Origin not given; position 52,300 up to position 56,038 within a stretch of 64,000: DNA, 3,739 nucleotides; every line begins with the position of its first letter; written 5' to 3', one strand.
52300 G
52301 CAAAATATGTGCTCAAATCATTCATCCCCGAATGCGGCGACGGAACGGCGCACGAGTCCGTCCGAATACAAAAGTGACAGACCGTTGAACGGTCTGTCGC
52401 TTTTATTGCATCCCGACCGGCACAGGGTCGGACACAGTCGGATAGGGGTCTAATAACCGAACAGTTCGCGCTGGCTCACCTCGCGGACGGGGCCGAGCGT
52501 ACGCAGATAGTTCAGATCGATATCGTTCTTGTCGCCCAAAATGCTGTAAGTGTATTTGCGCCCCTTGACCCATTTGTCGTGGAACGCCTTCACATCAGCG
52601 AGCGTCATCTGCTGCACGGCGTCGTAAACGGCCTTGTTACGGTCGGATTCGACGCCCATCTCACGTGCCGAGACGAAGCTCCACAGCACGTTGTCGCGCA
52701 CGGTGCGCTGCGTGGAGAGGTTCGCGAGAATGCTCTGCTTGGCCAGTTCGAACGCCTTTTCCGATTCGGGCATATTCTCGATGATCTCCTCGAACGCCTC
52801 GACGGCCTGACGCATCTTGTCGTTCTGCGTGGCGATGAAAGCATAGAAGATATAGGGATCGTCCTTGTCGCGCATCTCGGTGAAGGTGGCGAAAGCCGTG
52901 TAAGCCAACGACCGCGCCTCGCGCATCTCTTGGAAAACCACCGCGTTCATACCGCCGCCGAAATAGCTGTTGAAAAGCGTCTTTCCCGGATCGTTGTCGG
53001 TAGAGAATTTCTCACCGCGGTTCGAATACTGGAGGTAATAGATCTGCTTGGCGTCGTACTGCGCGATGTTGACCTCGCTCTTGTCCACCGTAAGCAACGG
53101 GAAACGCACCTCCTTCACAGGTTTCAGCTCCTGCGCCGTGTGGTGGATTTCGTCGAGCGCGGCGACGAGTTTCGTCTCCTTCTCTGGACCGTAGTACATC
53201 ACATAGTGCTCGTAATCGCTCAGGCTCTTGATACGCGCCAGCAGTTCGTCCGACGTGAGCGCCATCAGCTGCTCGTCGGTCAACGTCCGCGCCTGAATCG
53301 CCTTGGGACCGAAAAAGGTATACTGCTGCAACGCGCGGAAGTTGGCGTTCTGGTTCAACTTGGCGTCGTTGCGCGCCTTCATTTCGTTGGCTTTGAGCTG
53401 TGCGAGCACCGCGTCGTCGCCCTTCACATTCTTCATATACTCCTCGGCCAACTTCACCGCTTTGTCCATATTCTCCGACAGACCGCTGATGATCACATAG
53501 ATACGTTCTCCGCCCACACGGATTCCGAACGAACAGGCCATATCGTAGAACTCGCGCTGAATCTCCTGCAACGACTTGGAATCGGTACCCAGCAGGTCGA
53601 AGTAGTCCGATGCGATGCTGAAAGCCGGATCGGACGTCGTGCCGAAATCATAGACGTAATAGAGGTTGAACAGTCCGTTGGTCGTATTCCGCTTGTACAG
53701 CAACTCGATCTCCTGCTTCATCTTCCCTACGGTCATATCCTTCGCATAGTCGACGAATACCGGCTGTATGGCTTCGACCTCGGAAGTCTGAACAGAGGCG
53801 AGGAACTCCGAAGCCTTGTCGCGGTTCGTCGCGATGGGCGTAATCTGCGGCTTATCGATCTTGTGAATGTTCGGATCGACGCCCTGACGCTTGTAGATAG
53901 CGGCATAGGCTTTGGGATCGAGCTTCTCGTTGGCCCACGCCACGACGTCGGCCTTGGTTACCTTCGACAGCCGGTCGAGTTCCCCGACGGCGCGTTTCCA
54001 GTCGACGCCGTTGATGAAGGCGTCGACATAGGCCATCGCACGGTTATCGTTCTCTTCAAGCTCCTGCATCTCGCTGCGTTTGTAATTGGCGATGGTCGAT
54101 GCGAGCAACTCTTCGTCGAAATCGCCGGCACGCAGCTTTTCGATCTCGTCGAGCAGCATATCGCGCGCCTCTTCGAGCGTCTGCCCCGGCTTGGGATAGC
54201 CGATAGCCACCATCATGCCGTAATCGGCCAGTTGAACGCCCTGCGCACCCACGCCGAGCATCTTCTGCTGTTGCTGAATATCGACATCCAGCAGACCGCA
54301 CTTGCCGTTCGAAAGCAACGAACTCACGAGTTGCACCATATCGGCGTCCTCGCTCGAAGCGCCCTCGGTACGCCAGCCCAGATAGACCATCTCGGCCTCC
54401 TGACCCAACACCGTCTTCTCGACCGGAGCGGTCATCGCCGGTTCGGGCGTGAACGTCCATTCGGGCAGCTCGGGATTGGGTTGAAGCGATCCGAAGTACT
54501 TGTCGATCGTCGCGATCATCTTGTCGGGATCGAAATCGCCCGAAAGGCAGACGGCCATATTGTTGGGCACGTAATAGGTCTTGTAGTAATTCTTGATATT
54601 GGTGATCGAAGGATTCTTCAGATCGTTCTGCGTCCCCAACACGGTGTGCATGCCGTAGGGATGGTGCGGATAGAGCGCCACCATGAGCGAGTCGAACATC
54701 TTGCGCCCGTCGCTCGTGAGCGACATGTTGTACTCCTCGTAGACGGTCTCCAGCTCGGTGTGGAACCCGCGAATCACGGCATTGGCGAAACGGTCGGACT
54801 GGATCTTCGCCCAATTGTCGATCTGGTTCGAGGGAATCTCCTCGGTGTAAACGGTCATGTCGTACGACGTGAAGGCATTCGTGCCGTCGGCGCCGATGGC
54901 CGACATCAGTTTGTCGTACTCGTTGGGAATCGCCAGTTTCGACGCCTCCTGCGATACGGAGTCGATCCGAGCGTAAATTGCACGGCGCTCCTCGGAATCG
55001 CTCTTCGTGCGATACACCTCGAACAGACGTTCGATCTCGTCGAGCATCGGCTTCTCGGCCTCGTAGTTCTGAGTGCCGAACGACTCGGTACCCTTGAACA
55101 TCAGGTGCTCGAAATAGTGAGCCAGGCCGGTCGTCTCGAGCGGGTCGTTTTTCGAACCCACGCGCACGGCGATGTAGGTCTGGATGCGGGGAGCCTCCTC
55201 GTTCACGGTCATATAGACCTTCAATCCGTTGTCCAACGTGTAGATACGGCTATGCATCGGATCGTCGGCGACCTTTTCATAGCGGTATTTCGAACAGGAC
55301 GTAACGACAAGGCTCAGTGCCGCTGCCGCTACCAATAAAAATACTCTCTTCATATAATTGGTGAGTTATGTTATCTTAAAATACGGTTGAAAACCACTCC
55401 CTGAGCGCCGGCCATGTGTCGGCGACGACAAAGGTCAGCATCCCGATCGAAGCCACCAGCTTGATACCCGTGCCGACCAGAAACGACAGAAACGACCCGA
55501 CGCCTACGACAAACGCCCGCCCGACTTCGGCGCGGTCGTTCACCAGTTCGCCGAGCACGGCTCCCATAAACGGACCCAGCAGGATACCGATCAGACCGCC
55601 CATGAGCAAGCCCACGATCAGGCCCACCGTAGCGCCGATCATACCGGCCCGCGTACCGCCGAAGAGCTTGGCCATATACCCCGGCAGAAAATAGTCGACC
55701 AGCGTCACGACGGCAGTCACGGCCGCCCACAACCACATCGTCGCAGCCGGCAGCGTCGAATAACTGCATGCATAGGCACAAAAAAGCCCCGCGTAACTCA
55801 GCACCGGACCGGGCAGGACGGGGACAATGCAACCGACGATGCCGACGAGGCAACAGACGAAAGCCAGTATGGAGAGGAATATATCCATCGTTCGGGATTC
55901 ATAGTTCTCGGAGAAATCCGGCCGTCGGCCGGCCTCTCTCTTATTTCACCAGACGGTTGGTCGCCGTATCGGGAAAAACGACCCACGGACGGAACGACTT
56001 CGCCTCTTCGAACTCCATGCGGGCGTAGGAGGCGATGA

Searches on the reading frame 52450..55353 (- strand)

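Call 6: search_protein_families(library=pfam, proteins=[window:52450-55353:-], max_evalue=0.01)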
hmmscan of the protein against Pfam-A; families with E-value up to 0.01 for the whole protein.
window:52450-55353:- (967 aa): 2 families
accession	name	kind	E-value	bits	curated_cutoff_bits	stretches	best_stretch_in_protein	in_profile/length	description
PF05193.26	Peptidase_M16_C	-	2.3e-39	135.6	23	2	252-422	6-179/181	Peptidase M16 inactive domain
PF00675.25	Peptidase_M16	-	5.9e-15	55.9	22.3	2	52-99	8-55/149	Insulinase (Peptidase family M16)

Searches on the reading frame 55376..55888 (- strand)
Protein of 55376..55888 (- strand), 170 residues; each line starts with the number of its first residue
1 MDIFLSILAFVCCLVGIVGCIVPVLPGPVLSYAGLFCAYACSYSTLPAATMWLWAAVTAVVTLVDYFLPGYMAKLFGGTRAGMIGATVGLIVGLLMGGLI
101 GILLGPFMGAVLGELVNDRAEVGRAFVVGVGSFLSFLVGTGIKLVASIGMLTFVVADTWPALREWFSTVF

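Call 87: search_protein_families(library=pfam, proteins=[window:55376-55888:-], max_evalue=0.00001)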
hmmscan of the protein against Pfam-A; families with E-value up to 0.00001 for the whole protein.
window:55376-55888:- (170 aa): 1 family
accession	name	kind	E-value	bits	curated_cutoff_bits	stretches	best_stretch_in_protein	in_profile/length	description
PF04306.18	DUF456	-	5.2e-31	108.2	29.4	1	21-156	1-137/139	Protein of unknown function (DUF456)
